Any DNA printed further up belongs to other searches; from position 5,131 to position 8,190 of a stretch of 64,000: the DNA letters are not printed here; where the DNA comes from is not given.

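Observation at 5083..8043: Low-GC island encoding a 920-aa single-chain tandem metallophosphoesterase (degenerate plus intact copy) with a ~180-aa coiled-coil insertion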

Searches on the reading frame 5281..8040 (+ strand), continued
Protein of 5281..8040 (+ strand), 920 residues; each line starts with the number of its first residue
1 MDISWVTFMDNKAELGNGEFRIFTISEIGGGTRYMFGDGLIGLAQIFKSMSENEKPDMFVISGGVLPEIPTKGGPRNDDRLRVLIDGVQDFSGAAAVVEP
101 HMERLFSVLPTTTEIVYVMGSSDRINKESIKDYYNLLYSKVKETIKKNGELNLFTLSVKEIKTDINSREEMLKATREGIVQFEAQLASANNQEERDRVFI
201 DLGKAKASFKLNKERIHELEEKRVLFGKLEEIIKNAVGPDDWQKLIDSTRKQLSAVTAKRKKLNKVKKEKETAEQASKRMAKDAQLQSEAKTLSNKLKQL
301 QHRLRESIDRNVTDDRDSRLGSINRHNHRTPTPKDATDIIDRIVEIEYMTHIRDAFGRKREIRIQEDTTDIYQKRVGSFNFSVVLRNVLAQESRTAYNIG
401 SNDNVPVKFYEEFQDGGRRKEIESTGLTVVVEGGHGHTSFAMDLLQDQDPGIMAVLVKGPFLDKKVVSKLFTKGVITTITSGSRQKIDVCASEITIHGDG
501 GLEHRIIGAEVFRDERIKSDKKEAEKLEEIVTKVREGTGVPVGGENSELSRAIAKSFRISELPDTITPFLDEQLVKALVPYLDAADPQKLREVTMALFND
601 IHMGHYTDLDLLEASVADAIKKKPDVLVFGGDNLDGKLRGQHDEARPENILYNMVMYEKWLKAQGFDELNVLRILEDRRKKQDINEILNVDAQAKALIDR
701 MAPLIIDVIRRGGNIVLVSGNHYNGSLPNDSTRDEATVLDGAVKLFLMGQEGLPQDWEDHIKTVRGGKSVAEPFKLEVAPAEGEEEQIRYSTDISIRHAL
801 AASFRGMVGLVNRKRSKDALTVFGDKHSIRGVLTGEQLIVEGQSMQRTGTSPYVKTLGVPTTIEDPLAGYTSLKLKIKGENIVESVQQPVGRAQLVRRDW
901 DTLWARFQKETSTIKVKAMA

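Call 42: fold_search(model_id=the predicted structure, library=pdb)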
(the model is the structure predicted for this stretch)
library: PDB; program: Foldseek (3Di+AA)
matches with E <= 10: 614; with E <= 0.001: 5
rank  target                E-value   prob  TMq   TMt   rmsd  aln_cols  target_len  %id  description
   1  3ib7                  1.1e-04  1.00  0.18  0.47  15.6       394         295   11  Crystal structure of full length Rv0805 (released 2009-09-29)
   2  5ihe_A                1.3e-04  1.00  0.19  0.35   6.7       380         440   12  D-family DNA polymerase - DP1 subunit (3'-5' proof-reading exonuclease) (released 2016-08-31)
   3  6hmf_A                1.7e-04  1.00  0.19  0.35   6.7       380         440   11  D-family DNA polymerase - DP1 subunit (3'-5' proof-reading exonuclease) H451 proof-reading deficient variant (released 2019-01-30)
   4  6hmf_B                1.8e-04  1.00  0.18  0.34   7.3       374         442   11  D-family DNA polymerase - DP1 subunit (3'-5' proof-reading exonuclease) H451 proof-reading deficient variant (released 2019-01-30)
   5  5ihe_B                1.9e-04  1.00  0.18  0.34   6.9       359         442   11  D-family DNA polymerase - DP1 subunit (3'-5' proof-reading exonuclease) (released 2016-08-31)
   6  2zo9_B                1.1e-03  1.00  0.16  0.47   7.2       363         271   10  Malonate-bound structure of the glycerophosphodiesterase from Enterobacter aerogenes (GpdQ) and characterization of th (released 2008-10-07)
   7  2xmo_B                2.1e-03  1.00  0.18  0.34   7.7       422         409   11  The crystal structure of Lmo2642 (released 2011-02-23)
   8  2hyo                  3.1e-03  1.00  0.15  0.52   7.6       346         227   11  Crystal structure of Rv0805 N97A mutant (released 2006-12-26)
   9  2hyp                  4.0e-03  1.00  0.15  0.52   7.8       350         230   10  Crystal structure of Rv0805 D66A mutant (released 2006-12-26)
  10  2hy1                  4.2e-03  1.00  0.15  0.51   8.1       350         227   10  Crystal structure of Rv0805 (released 2006-12-26)
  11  5vbn_A                5.7e-03  1.00  0.15  0.30  10.0       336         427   10  Crystal Structure of human DNA polymerase epsilon B-subunit in complex with C-terminal domain of catalytic subunit (released 2017-08-02)
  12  3tgh                  1.0e-02  0.96  0.15  0.35  17.3       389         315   10  GAP50 the anchor in the inner membrane complex of Plasmodium (released 2012-03-07)
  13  2a22_B                1.5e-02  1.00  0.14  0.53  10.7       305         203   10  Structure of Vacuolar Protein Sorting 29 from Cryptosporidium Parvum (released 2005-08-16)
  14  8ttd_A                1.8e-02  1.00  0.14  0.57   8.3       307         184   10  Structure of VPS29 complexed with Fam21A repeat 21 (1328-1341) (released 2024-08-21)
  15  6xs7_A                1.9e-02  1.00  0.14  0.57   8.3       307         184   12  Crystal structure of human Vps29 complexed with RaPID-derived cyclic peptide RT-D2 (released 2021-07-14)
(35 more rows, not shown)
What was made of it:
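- On Calcineurin-like metallophosphoesterase superfamily (Pfam PF00149/PF12850), C-terminal unit: Foldseek probability is 1.0 to Rv0805, DP1 and GpdQ (call 42).
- Closest known: PolD small subunit DP1 and the eukaryotic DNA polymerase B-subunits. Same: MPE fold, either active as a 3'-5' exonuclease (DP1, Foldseek E=1.3e-4) or inactivated and kept as a scaffold (Pol epsilon B-subunit, E=5.7e-3) (call 42).
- Closest known: Class III cyclic-nucleotide phosphodiesterases and GpdQ. Same: Best structural matches to the C-unit (E=1e-4 to 1e-3, TM 0.47-0.52 relative to the target, call 42).
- Closest known: Vps29. Same: MPE fold used as a non-catalytic scaffold (Foldseek E=0.015-0.05, call 42), analogous to the N-unit.
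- The top PDB fold matches are Rv0805 (cNMP phosphodiesterase, E=1.1e-4), GpdQ and Lmo2642 (call 42).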

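Call 44: search_protein_families(library=padloc, alignment_id=A2, max_evalue=0.001)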
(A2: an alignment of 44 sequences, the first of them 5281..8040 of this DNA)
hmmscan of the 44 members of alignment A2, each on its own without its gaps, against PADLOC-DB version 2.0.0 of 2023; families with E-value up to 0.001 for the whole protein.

A. member 1, window:5281-8040:+ (920 aa): 1 family
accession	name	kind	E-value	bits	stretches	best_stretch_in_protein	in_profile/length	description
PDLC00511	JetC1|JetC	-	0.00036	16.6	1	192-311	625-745/1108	DUF3584 domain; MukB-like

B. families by the number of members that match (of 44 scanned): 5 families
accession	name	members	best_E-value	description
PDLC03865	LmuB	1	8.4e-06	-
PDLC02756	PbeC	1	8.1e-05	PbeC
PDLC00511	JetC1|JetC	1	0.00036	DUF3584 domain; MukB-like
PDLC00582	JetC3|JetC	1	0.00074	DUF3584 domain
PDLC00551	JetC2|JetC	1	0.00097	DUF3584 domain; MukB-like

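Call 47: fold_search(model_id=the predicted structure, library=viral)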
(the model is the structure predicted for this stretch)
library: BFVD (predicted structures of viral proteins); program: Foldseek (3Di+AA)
matches with E <= 10: 412; with E <= 0.001: 8
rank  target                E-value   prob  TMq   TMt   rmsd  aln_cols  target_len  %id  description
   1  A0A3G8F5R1            3.3e-06  1.00  0.18  0.56  10.5       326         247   12  (no name in the UniProt tables at hand)
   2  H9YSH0                1.1e-05  1.00  0.21  0.61   6.6       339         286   12  (no name in the UniProt tables at hand)
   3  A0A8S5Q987            3.3e-05  1.00  0.18  0.37  16.1       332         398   13  DNA polymerase II small subunit [Siphoviridae sp. ctfR912]
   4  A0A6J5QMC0            7.1e-05  1.00  0.19  0.38  24.8       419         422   12  Uncharacterized protein [uncultured Caudovirales phage]
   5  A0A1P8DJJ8            8.5e-05  1.00  0.18  0.46  21.6       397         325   14  (no name in the UniProt tables at hand)
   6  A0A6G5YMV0            1.5e-04  1.00  0.15  0.40  16.8       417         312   13  (no name in the UniProt tables at hand)
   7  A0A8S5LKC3            1.9e-04  1.00  0.18  0.39   9.5       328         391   12  DNA polymerase II small subunit [Siphoviridae sp. ctcPV5]
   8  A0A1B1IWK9            6.1e-04  1.00  0.17  0.46   9.3       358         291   12  (no name in the UniProt tables at hand)
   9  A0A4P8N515            2.1e-03  1.00  0.17  0.41  24.7       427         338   13  Metallo-dependent phosphatase [Rheinheimera phage vB_RspM_Barba19A]
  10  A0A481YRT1            2.9e-03  1.00  0.17  0.28   7.8       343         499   10  DNA repair exonuclease [Marseillevirus LCMAC101]
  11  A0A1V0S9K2            3.8e-03  1.00  0.15  0.46  14.4       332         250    9  Calcineurin-like phosphoesterase domain-containing protein [Catovirus CTV1]
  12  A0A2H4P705            2.2e-02  0.66  0.10  0.11  41.3       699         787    8  GDSL-like lipase [Pseudomonas phage nickie]
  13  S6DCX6                3.6e-02  0.95  0.14  0.24   9.7       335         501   10  DNA repair exonuclease SbcCD D subunit [Invertebrate iridescent virus 22]
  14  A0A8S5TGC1            5.2e-02  0.93  0.16  0.39  12.3       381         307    8  Putative DNA double strand break repair [Phage sp. ctL4h4]
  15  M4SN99                6.2e-02  0.98  0.15  0.35   8.8       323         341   13  Metallophosphatase [Cellulophaga phage phiST]
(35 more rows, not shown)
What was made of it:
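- PolD DP1 exonuclease matches equally well (E=1.3e-4, call 42), and viral DNA polymerase II small subunits and SbcD-like exonucleases dominate the BFVD hits (call 47).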

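Call 52: find_related_loci(query=A1, collection=genome_contigs, flank=6000)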
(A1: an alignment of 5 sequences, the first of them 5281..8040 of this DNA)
Query A1 (920 aa) in genome_contigs; peptide patterns used: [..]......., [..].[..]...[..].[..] (x = any residue, [..] = any of these).
169 stretches matched a pattern; 5 encode a relative of the query (tblastn E <= 1e-3); 5 distinct loci.
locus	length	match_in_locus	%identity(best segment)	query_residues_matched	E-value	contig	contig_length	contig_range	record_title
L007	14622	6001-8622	36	18-917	8e-177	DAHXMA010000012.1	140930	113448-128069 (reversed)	MAG TPA_asm: Candidatus Micrarchaeota archaeon isolate clean1610 k141_937603, whole genome shotgun sequence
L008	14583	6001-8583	29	20-918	5e-100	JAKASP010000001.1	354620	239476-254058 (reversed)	MAG: Candidatus Micrarchaeota archaeon isolate YP1.bin59 NODE_30_length_354620_cov_12.348470, whole genome shotgun seque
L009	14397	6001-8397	29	20-863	6e-96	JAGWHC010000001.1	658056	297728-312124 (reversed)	MAG: Candidatus Micrarchaeota archaeon isolate REEA67 REEA67_1_length_658056_cov_14.283628, whole genome shotgun sequenc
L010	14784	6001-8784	26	20-916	3e-61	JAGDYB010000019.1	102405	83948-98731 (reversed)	MAG: Candidatus Micrarchaeota archaeon isolate KMA_Bin04 NODE_33_length_102405_cov_6.319209, whole genome shotgun sequen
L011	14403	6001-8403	28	20-862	2e-89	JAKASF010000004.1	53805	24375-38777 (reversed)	MAG: Candidatus Micrarchaeota archaeon isolate YP1.bin29 NODE_552_length_53805_cov_2.234901, whole genome shotgun sequen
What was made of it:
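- Tried and rejected: With the 5-sequence alignment it found five Micrarchaeota loci only (call 52).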

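Call 53: find_encoding_contigs(protein=P0016, flank=8000, max_places=1)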
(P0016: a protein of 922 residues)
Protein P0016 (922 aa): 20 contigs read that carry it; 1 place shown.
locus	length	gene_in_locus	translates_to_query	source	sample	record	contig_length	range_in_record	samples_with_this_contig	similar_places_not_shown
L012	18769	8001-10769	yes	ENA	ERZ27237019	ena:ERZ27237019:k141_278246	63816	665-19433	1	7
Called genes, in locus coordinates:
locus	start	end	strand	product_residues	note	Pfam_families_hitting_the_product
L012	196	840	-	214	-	PF00702:Hydrolase, PF13419:HAD_2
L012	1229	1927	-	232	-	-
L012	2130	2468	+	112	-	PF02579:Nitro_FeMo-Co (weak)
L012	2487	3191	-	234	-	PF01255:Prenyltransf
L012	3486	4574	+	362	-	-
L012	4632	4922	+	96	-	PF05239:PRC (weak)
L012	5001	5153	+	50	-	-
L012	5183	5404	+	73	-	-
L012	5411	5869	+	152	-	PF10869:DUF2666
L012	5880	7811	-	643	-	PF01154:HMG_CoA_synt_N (faint), PF08540:HMG_CoA_synt_C (faint)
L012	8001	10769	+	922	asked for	PF12850:Metallophos_2 (faint)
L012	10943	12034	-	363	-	PF27233:MJ0711_N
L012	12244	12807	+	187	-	-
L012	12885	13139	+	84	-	-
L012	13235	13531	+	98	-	-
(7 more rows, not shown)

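Call 54: find_encoding_contigs(protein=P0106, flank=8000, max_places=1)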
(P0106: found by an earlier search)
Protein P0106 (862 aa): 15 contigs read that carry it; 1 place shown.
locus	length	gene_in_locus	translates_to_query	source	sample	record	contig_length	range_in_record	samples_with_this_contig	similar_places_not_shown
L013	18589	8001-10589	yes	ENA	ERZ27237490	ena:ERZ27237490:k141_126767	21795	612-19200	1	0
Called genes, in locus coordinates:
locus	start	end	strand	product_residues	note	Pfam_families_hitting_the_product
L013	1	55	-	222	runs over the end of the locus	?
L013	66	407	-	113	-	-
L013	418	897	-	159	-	-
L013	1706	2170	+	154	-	PF00583:Acetyltransf_1, PF13673:Acetyltransf_10 (weak), PF13508:Acetyltransf_7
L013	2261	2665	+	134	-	PF00903:Glyoxalase, PF13669:Glyoxalase_4 (weak)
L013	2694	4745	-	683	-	PF02661:Fic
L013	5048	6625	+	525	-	PF00528:BPD_transp_1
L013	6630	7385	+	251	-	PF00005:ABC_tran, PF13304:AAA_21 (faint)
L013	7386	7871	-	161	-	PF09821:AAA_assoc_C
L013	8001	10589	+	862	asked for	PF00149:Metallophos (faint), PF12850:Metallophos_2 (faint)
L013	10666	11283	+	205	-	PF06168:DUF981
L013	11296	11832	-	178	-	-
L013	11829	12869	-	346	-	PF06053:DUF929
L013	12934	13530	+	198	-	-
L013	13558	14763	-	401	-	PF07690:MFS_1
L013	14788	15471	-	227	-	PF00834:Ribul_P_3_epim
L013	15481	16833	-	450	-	-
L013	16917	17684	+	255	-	PF01182:Glucosamine_iso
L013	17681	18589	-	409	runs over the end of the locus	PF07690:MFS_1, PF00083:Sugar_tr (weak)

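Call 55: find_encoding_contigs(protein=P0021, flank=8000, max_places=1)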
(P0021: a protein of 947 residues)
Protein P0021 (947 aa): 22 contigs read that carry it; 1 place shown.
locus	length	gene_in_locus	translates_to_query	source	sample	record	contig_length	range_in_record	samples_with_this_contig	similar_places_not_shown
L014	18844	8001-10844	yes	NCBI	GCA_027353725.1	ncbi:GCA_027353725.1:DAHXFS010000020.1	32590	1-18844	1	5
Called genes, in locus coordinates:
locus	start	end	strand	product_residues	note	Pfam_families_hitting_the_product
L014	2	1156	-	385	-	?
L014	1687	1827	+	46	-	-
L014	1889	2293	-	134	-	PF01592:NifU_N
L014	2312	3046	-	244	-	PF00005:ABC_tran, PF02463:SMC_N, PF13304:AAA_21 (faint)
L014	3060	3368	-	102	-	-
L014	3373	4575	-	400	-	PF01458:SUFBD_core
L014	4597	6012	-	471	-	PF19295:SufBD_N, PF01458:SUFBD_core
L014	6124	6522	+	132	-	PF02643:DUF192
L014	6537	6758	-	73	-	-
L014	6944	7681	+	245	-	PF09754:PAC2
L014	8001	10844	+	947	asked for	PF12850:Metallophos_2 (faint)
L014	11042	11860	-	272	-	PF01026:TatD_DNase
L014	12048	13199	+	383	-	PF06053:DUF929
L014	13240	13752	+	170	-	-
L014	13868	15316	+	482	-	PF00344:SecY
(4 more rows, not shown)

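Call 66: find_encoding_contigs(protein=P0001, flank=3000, max_places=4)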
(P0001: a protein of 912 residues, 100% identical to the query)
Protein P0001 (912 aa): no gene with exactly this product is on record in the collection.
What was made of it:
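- Tried and rejected: (7) A look-up of the window's own protein (P0001) for its source contig failed (call 66).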

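Call 67: find_related_loci(query=A1, collection=viral_contigs, flank=5000)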
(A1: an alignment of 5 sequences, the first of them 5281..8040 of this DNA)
Query A1 (920 aa) in viral_contigs; peptide patterns used: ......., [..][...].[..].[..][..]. (x = any residue, [..] = any of these).
29 stretches matched a pattern, but none encodes a relative of the query by tblastn (E <= 1e-3).
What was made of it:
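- There are no viral homologues (call 67).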

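Call 70: list_cluster_members(proteins=[P0011, P0013, P0015, P0019, P0024, P0031, P0038, P0044, P0050, P0059])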
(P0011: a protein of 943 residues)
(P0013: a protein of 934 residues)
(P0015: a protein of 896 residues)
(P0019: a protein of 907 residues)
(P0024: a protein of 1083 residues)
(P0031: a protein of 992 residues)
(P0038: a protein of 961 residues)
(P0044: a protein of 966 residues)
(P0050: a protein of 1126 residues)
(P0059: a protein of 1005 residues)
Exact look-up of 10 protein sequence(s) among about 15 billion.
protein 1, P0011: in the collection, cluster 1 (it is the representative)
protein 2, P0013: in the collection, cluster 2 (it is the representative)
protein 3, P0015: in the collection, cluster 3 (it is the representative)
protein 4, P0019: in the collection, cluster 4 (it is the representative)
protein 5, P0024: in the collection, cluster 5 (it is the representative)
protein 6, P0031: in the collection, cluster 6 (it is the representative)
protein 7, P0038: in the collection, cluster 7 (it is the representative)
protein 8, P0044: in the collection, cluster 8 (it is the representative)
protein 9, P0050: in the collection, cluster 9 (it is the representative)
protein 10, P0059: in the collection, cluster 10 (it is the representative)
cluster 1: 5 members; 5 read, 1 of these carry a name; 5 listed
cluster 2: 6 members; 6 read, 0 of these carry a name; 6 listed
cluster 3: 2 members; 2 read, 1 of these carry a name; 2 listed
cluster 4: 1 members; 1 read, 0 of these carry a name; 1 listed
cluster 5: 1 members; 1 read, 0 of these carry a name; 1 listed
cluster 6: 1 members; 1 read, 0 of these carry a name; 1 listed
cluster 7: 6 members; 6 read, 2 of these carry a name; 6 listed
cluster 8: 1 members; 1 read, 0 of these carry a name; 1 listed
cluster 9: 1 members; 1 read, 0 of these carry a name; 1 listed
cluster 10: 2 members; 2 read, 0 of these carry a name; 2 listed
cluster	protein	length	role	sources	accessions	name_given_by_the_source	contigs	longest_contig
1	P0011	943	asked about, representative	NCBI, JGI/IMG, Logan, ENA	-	hypothetical protein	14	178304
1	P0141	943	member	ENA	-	-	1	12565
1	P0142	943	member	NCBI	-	-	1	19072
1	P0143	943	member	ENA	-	-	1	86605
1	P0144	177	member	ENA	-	-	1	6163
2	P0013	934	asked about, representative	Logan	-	-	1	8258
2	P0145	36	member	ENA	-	-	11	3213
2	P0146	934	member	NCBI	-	-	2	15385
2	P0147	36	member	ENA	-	-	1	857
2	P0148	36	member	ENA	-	-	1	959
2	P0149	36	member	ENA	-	-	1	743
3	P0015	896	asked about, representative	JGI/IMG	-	predicted phosphodiesterase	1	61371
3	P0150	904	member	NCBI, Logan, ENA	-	-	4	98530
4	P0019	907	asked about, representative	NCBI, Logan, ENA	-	-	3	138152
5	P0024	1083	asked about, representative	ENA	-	-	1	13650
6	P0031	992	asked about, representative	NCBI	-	-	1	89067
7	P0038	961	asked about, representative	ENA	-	-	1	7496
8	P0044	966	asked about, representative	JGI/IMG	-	-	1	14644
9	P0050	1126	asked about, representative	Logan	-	-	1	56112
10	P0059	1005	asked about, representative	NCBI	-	-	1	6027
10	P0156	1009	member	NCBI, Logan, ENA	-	-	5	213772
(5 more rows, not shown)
